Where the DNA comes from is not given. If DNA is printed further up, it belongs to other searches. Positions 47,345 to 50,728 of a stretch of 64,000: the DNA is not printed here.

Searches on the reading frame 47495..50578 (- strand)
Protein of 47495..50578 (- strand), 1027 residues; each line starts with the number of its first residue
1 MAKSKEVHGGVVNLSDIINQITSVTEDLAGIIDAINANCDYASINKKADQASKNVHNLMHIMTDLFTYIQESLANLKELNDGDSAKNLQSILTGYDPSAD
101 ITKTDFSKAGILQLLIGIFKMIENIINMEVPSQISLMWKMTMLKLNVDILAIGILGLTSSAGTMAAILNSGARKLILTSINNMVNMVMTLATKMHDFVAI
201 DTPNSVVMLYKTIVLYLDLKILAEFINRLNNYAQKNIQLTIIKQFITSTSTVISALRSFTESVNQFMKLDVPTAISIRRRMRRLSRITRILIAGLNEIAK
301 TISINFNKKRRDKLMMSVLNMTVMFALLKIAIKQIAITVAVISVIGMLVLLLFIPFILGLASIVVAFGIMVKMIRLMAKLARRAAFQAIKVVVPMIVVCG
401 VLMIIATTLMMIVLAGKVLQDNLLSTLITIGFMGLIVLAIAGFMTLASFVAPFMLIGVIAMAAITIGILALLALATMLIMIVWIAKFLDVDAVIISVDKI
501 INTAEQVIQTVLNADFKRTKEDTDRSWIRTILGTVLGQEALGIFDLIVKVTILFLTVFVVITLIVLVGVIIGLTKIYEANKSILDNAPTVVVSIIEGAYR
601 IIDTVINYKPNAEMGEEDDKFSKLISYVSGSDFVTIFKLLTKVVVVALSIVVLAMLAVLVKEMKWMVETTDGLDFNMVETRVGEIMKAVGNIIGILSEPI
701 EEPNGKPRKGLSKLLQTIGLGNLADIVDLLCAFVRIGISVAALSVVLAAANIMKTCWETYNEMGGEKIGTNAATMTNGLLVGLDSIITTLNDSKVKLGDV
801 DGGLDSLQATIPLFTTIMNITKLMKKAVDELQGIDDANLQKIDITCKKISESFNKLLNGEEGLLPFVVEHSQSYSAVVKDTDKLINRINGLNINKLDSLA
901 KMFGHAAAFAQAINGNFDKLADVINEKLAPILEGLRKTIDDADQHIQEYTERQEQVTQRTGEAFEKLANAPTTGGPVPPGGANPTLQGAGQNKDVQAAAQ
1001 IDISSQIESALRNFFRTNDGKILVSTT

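Call 10: search_protein_families(library=phrogs, proteins=[window:47495-50578:-])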
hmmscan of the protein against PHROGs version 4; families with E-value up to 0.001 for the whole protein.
window:47495-50578:- (1027 aa): 0 families

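Call 48: find_encoding_contigs(protein=window:47495-50578:-, flank=10000, max_places=1)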
Protein window:47495-50578:- (1027 aa): 2 contigs read that carry it; 1 place shown.
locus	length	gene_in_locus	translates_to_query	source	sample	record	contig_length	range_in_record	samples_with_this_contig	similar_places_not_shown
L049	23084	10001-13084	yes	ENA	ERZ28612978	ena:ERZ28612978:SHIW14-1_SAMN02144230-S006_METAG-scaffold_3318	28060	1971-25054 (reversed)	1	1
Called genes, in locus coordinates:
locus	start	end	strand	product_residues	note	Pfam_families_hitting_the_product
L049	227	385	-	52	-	-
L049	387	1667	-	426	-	PF01547:SBP_bac_1, PF13416:SBP_bac_8, PF13343:SBP_bac_6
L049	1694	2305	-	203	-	-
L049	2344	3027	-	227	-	-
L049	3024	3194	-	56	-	-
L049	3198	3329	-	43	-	-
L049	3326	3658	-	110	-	PF24203:Phage_ProQ_C_like (weak)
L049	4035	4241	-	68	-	-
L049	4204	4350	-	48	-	-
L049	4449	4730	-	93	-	-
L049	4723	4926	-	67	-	-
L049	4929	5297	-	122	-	PF18907:DUF5662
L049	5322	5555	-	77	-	-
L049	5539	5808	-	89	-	-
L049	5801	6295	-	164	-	-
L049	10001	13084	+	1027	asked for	-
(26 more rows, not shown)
